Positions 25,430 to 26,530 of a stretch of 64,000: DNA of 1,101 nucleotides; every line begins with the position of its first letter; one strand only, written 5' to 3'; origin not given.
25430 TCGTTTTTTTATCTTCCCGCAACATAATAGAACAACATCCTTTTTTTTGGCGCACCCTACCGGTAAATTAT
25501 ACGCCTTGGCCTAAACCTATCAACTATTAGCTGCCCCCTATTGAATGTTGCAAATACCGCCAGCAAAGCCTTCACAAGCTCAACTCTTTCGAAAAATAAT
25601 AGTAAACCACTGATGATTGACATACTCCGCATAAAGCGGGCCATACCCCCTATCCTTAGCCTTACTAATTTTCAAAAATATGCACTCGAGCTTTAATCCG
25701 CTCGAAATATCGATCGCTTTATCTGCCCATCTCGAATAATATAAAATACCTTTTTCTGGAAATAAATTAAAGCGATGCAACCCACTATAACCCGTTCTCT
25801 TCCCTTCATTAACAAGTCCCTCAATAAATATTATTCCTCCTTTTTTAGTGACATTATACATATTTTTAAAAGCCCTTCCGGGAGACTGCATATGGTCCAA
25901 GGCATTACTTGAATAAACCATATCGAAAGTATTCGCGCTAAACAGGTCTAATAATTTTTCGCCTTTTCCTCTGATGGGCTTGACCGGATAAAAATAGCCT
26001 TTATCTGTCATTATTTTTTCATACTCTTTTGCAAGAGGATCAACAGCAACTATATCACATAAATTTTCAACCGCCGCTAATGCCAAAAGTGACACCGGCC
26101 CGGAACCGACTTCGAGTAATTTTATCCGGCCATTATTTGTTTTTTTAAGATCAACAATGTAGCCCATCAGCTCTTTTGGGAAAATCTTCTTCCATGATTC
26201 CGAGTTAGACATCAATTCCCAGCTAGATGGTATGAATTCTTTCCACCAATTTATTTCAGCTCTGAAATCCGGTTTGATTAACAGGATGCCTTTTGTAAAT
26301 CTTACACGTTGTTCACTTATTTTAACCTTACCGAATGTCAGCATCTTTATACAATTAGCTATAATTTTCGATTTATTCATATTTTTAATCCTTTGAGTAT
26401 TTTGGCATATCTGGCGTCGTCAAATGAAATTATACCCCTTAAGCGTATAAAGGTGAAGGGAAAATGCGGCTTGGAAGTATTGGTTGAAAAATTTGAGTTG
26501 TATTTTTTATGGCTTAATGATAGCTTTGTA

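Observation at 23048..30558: Orphan redox/radical-SAM locus: flavodoxin, BNR propeller, Fer4_5 membrane protein, methyltransferase and two class-B radical SAM enzymes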

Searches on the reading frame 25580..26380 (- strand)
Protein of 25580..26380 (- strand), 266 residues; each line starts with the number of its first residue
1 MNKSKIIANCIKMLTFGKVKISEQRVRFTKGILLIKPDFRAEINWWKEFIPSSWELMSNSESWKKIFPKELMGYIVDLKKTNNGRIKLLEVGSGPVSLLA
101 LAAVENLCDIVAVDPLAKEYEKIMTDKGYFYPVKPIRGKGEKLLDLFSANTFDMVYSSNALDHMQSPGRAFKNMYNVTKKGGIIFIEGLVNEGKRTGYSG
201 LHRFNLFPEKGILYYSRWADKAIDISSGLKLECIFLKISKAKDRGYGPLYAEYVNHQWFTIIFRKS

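Call 5: search_protein_families(library=pfam, proteins=[window:25580-26380:-], max_evalue=0.01)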
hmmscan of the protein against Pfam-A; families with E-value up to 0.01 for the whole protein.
window:25580-26380:- (266 aa): 6 families
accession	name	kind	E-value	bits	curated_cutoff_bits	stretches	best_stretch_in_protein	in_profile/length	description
PF08241.18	Methyltransf_11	-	3.3e-12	47.3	21.2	1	89-186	1-95/95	Methyltransferase domain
PF13489.12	Methyltransf_23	-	1.8e-09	37.9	27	1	72-187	10-117/164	Methyltransferase domain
PF13649.12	Methyltransf_25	-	1.1e-07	32.8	27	1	89-182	2-97/97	Methyltransferase domain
PF13847.12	Methyltransf_31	-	4e-07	30.3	27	1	86-188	5-111/145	Methyltransferase domain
PF08242.18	Methyltransf_12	-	3e-05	25.1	30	1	89-184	1-98/98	Methyltransferase domain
PF01209.24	Ubie_methyltran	-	0.0039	17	20.1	1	92-186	57-151/233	ubiE/COQ5 methyltransferase family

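Call 6: search_protein_families(library=ncbifam, proteins=[window:25580-26380:-], max_evalue=0.01)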
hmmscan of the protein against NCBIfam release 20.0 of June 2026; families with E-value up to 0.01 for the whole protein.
window:25580-26380:- (266 aa): 7 families
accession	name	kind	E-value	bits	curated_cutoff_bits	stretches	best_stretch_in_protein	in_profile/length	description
TIGR02072.1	BioC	equivalog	2.2e-06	27.7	184.95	1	72-186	24-132/244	malonyl-ACP O-methyltransferase BioC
TIGR01983.1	UbiG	equivalog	4.4e-05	22.9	102.95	1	80-189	45-154/228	bifunctional 2-polyprenyl-6-hydroxyphenol methylase/3-demethylubiquinol 3-O-methyltransferase UbiG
NF011650.0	PRK15068.1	equivalog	0.00063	18.7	209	1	110-195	148-234/324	tRNA 5-methoxyuridine(34)/uridine 5-oxyacetic acid(34) synthase CmoB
NF045667.1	MTase_DVU1556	equivalog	0.0013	18.2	155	1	87-194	25-127/213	DVU_1556 family methyltransferase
TIGR02081.1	metW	equivalog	0.0032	17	189.5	1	87-185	16-109/194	methionine biosynthesis protein MetW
NF001240.0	PRK00216.1-1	equivalog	0.0081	15.2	378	0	124-186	108-168/251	bifunctional demethylmenaquinone methyltransferase/2-methoxy-6-polyprenyl-1,4-benzoquinol methylase UbiE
TIGR00452.1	TIGR00452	equivalog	0.0095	14.8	275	0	148-195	180-228/316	tRNA 5-methoxyuridine(34)/uridine 5-oxyacetic acid(34) synthase CmoB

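Call 38: find_related_loci(query=window:25580-26380:-, collection=metagenome_contigs, flank=8000)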
Query window:25580-26380:- (266 aa) in metagenome_contigs; peptide patterns used: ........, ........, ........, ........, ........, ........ (x = any residue, [..] = any of these).
195 stretches matched a pattern; 1 encode a relative of the query (tblastn E <= 1e-3); 1 distinct loci.
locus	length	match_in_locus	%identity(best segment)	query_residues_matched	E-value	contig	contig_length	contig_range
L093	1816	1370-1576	35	152-211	6e-7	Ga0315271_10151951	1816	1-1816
